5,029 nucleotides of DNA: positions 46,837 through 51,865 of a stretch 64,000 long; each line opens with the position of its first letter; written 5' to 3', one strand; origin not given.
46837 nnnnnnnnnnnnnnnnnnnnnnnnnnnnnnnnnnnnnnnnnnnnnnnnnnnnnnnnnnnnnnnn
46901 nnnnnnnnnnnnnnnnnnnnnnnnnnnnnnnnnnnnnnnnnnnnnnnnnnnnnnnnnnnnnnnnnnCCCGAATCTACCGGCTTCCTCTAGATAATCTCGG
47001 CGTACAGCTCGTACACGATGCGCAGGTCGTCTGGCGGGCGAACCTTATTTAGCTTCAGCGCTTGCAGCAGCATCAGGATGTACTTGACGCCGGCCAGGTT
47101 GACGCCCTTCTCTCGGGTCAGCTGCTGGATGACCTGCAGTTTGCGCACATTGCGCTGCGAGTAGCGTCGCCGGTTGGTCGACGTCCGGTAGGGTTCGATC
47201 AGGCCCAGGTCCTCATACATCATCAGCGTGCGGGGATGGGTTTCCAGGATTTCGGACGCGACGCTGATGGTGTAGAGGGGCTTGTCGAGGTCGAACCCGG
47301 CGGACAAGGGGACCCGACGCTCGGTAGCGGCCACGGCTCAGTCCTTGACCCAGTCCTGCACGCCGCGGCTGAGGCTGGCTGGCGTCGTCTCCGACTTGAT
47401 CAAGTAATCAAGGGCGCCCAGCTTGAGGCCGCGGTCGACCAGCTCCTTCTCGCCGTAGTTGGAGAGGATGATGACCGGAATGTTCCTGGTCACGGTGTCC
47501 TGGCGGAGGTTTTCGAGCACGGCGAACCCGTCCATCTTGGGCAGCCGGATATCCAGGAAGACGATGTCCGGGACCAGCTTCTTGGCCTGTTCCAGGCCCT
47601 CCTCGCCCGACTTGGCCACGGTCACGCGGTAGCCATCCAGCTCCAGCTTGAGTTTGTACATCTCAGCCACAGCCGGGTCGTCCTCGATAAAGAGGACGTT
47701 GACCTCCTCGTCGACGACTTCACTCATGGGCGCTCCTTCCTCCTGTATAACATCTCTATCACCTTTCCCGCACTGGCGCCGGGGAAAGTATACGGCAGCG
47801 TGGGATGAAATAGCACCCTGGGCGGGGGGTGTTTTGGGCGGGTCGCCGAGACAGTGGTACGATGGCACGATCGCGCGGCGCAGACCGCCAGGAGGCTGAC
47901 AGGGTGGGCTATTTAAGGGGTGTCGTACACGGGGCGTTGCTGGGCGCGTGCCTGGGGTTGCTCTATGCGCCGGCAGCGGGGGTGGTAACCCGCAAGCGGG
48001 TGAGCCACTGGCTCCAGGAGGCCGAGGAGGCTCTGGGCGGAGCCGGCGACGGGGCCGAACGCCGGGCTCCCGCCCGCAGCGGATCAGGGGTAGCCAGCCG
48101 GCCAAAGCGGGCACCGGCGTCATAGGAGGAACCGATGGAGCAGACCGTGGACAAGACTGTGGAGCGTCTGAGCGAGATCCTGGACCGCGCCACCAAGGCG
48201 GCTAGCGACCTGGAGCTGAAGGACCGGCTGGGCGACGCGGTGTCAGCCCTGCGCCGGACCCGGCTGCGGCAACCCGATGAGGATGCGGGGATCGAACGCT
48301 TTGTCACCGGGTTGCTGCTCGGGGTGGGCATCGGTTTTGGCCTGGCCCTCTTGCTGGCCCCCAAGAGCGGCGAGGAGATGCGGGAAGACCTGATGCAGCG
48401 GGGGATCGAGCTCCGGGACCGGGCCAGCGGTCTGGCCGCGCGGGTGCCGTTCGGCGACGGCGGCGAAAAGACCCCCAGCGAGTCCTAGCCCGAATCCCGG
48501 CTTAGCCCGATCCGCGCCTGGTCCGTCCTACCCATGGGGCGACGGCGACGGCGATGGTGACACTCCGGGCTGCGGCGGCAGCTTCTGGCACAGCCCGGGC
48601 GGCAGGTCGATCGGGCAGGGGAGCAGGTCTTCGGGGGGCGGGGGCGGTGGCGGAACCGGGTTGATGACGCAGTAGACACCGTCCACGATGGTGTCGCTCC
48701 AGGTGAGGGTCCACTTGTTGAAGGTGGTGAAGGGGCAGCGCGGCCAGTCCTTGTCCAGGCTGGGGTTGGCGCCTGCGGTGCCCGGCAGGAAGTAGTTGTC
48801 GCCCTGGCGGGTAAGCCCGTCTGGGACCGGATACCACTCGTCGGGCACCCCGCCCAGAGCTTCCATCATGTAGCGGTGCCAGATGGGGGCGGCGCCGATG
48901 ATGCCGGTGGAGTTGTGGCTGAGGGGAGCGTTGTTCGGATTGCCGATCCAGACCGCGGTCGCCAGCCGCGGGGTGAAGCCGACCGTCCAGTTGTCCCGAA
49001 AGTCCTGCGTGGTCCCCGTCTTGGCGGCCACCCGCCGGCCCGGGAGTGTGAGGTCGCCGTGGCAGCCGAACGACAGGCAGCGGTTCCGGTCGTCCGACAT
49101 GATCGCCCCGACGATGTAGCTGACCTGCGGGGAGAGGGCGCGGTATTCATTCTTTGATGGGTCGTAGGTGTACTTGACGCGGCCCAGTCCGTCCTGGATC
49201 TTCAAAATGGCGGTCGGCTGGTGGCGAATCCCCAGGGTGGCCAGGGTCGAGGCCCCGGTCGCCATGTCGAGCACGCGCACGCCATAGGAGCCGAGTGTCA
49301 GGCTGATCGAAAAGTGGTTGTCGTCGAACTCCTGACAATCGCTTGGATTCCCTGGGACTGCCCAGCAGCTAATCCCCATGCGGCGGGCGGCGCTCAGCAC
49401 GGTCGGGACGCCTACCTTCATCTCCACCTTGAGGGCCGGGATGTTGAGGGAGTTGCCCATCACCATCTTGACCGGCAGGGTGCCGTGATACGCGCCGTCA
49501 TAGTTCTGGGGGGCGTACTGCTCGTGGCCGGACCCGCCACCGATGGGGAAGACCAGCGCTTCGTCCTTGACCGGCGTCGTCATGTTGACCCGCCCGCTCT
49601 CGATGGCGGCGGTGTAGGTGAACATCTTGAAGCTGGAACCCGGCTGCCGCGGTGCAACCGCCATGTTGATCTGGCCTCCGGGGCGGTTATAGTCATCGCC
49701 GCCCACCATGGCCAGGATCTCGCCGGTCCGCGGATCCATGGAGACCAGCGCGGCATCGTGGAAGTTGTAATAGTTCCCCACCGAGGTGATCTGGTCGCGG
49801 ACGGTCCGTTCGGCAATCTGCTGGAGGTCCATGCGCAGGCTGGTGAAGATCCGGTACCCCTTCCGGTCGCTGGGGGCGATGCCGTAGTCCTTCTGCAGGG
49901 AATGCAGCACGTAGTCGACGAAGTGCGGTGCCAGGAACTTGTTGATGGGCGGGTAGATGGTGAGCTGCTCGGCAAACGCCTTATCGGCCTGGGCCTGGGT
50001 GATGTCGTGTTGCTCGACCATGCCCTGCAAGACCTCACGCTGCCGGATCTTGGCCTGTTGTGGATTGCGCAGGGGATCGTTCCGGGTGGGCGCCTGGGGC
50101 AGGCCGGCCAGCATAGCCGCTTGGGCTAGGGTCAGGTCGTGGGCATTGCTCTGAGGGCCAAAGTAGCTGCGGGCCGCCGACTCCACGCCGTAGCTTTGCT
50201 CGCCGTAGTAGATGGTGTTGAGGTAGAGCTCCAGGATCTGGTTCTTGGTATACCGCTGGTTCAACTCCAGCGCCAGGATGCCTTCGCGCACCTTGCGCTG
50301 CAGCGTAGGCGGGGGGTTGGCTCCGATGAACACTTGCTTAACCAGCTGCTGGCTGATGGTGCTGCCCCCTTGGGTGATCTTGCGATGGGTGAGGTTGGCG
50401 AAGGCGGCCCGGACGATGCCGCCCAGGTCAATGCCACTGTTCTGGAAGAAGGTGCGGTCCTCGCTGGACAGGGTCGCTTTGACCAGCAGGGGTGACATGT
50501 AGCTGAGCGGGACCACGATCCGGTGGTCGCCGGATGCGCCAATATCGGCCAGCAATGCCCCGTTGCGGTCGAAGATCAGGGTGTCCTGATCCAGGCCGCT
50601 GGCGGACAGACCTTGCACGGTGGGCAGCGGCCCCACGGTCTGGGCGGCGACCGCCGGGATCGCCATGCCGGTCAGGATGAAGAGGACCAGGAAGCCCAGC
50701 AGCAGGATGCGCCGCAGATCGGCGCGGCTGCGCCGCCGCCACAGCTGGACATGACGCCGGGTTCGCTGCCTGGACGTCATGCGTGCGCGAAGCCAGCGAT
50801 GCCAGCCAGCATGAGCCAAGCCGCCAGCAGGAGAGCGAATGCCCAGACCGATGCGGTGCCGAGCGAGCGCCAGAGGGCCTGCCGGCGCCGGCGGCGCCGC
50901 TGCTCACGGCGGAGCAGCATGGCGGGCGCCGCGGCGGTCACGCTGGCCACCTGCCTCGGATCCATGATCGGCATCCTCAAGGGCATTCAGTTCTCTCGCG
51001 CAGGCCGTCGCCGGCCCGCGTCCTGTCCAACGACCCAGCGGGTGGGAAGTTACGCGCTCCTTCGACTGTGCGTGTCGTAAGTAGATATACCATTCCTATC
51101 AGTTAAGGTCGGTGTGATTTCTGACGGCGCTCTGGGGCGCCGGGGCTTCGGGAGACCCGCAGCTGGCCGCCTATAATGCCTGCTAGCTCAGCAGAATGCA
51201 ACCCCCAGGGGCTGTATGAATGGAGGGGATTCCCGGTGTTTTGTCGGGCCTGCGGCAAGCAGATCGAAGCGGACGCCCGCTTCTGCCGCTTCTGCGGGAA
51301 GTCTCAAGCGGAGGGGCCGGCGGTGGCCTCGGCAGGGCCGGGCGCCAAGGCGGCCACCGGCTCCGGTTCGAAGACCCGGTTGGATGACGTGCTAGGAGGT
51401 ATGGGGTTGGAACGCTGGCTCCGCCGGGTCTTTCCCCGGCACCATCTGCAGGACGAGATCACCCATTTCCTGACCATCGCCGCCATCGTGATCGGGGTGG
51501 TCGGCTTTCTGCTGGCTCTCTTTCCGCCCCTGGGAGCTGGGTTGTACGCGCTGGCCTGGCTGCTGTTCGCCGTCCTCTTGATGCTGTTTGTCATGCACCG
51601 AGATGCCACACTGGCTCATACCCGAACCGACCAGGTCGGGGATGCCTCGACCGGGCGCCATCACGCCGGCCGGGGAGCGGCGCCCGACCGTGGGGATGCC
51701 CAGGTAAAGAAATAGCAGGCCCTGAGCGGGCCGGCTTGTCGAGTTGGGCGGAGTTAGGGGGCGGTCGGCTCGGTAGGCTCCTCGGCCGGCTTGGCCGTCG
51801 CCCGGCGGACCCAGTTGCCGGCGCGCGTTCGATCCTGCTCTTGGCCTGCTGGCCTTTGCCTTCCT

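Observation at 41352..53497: Five HspR-like MerR paralogs in 12 kb, two in operons with orphan receiver proteins, embedded in a stress-gene cluster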

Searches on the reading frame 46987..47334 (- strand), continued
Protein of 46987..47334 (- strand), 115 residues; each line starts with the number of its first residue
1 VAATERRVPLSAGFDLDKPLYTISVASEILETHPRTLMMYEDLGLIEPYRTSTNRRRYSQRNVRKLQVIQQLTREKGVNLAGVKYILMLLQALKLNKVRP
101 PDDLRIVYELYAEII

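Call 93: search_protein_families(library=pfam, proteins=[P0317, P0326, P0336, P0269, P0279, P0340, P0332, P0351, P0384, P0385], max_evalue=0.001)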
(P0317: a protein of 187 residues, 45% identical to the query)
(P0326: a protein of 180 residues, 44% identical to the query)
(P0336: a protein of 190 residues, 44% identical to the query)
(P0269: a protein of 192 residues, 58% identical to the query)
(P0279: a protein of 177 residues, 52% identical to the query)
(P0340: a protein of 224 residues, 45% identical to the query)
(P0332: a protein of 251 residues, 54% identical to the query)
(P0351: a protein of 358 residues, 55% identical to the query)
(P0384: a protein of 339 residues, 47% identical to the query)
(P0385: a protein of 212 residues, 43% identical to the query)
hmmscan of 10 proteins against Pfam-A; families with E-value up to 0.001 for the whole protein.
P0317 (187 aa): 2 families
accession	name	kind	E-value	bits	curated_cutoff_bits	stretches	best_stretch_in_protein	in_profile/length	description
PF13411.12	MerR_1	-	2.9e-13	50.1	21.6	1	96-162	2-67/69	MerR HTH family regulatory protein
PF00376.29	MerR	-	1.2e-06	28.6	28.2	1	97-132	2-38/38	MerR family regulatory protein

P0326 (180 aa): 3 families
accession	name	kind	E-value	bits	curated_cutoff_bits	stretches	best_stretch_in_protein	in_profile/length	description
PF13411.12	MerR_1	-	2.9e-13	50.2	21.6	1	95-157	6-67/69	MerR HTH family regulatory protein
PF00376.29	MerR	-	2e-06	28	28.2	1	95-127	5-38/38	MerR family regulatory protein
PF13591.12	MerR_2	-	8.2e-05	22.8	29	1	100-164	11-74/84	MerR HTH family regulatory protein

P0336 (190 aa): 3 families
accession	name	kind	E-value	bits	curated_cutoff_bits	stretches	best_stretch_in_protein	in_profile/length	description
PF13411.12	MerR_1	-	1e-13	51.6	21.6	1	97-163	3-68/69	MerR HTH family regulatory protein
PF00376.29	MerR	-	1.7e-08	34.6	28.2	1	99-132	4-38/38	MerR family regulatory protein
PF13591.12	MerR_2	-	0.00047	20.3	29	1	106-170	12-75/84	MerR HTH family regulatory protein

P0269 (192 aa): 3 families
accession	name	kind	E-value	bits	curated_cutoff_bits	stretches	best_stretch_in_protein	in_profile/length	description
PF13411.12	MerR_1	-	5.3e-17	62.1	21.6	1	96-163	1-67/69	MerR HTH family regulatory protein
PF00376.29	MerR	-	2e-09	37.6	28.2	1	99-133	3-38/38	MerR family regulatory protein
PF13591.12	MerR_2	-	7.2e-06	26.2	29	1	102-169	7-73/84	MerR HTH family regulatory protein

P0279 (177 aa): 2 families
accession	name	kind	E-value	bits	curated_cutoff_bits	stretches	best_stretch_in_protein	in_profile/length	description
PF13411.12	MerR_1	-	1.1e-13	51.5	21.6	1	85-151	1-66/69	MerR HTH family regulatory protein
PF00376.29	MerR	-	2e-07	31.1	28.2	1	90-122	5-38/38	MerR family regulatory protein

P0340 (224 aa): 4 families
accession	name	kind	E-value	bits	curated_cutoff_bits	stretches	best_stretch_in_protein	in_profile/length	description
PF13411.12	MerR_1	-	4.3e-18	65.6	21.6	1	64-129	3-67/69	MerR HTH family regulatory protein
PF00376.29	MerR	-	4.7e-12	45.9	28.2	1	64-99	2-38/38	MerR family regulatory protein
PF13591.12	MerR_2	-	1.1e-06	28.7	29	1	67-145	6-83/84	MerR HTH family regulatory protein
PF12728.13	HTH_17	-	0.00086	20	27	0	67-106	7-45/51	Helix-turn-helix domain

P0332 (251 aa): 3 families
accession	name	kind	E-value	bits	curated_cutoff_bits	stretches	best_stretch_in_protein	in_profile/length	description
PF13411.12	MerR_1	-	4.4e-19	68.8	21.6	1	15-81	2-67/69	MerR HTH family regulatory protein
PF00376.29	MerR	-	6e-13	48.8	28.2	1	16-51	2-38/38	MerR family regulatory protein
PF13591.12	MerR_2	-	4.8e-06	26.7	29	1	20-97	7-83/84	MerR HTH family regulatory protein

P0351 (358 aa): 3 families
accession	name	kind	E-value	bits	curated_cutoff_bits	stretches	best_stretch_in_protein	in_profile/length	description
PF13411.12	MerR_1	-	1.3e-19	70.5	21.6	1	12-78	2-68/69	MerR HTH family regulatory protein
PF00376.29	MerR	-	2.3e-11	43.7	28.2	1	13-48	2-38/38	MerR family regulatory protein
PF13591.12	MerR_2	-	3.1e-06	27.3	29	1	18-93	8-83/84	MerR HTH family regulatory protein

P0384 (339 aa): 3 families
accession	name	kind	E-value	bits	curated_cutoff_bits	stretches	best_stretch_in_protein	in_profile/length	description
PF13411.12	MerR_1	-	5.3e-18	65.3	21.6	1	32-98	2-67/69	MerR HTH family regulatory protein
PF00376.29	MerR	-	5.7e-09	36.1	28.2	1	33-68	2-38/38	MerR family regulatory protein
PF13591.12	MerR_2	-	3.7e-07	30.3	29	1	40-114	10-83/84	MerR HTH family regulatory protein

P0385 (212 aa): 3 families
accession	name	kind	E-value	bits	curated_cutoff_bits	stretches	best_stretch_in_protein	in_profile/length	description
PF13411.12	MerR_1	-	1.7e-17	63.7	21.6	1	41-106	3-67/69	MerR HTH family regulatory protein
PF13591.12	MerR_2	-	2.6e-13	50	29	1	42-122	4-83/84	MerR HTH family regulatory protein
PF00376.29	MerR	-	2.4e-12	46.9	28.2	1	41-76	2-38/38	MerR family regulatory protein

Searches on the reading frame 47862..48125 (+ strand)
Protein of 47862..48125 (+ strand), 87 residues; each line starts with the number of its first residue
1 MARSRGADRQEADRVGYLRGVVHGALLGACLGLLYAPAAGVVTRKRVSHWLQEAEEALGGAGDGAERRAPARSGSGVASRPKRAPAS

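Call 72: search_protein_families(library=pfam, proteins=[window:47862-48125:+], max_evalue=0.01)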
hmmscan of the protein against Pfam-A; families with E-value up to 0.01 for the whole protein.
window:47862-48125:+ (87 aa): 1 family
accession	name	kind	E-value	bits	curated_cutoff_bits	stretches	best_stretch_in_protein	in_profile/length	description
PF12732.12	YtxH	-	3.7e-08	34.1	37.5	1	20-62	3-45/71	YtxH-like protein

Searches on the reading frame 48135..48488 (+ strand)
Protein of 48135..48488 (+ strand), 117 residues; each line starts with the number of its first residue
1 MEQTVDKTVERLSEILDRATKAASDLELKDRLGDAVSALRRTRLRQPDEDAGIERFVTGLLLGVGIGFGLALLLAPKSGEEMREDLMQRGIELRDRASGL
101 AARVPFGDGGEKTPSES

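Call 3: search_protein_families(library=pfam, proteins=[window:48135-48488:+], max_evalue=0.01)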
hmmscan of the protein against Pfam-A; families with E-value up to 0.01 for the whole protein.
window:48135-48488:+ (117 aa): 1 family
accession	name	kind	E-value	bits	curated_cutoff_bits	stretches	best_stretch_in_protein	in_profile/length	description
PF12732.12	YtxH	-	3.1e-12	47.2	37.5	1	58-103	2-47/71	YtxH-like protein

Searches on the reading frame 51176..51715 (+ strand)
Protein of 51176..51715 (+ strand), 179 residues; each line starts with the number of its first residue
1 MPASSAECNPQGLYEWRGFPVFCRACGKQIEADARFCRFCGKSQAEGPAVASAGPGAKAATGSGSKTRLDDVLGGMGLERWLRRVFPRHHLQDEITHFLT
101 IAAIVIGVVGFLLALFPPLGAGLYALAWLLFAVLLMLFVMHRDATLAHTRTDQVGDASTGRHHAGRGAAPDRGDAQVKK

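Call 3: search_protein_families(library=pfam, proteins=[window:51176-51715:+], max_evalue=0.01)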
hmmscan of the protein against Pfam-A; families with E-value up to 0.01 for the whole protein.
window:51176-51715:+ (179 aa): 7 families
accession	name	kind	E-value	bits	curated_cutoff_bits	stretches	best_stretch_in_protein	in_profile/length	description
PF13240.11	Zn_Ribbon_1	-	1.3e-06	28.4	25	1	22-42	1-21/23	zinc-ribbon domain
PF24463.1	DUF7577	-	9.8e-05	22.3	28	1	21-42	3-24/27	Domain of unknown function (DUF7577)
PF24460.1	DUF7575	-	0.0017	18.1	28.5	1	23-42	6-25/28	Domain of unknown function (DUF7575)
PF12773.13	DZR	-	0.0019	18.7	27.3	1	23-42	1-20/45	Double zinc ribbon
PF13248.11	Zn_ribbon_3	-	0.0023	17.8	27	1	23-42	5-24/26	zinc-ribbon domain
PF10571.15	UPF0547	-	0.0046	17.5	29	1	23-41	3-21/26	Uncharacterised protein family UPF0547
PF00487.30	FA_desaturase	-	0.0076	16.5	29.7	1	81-150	116-186/253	Fatty acid desaturase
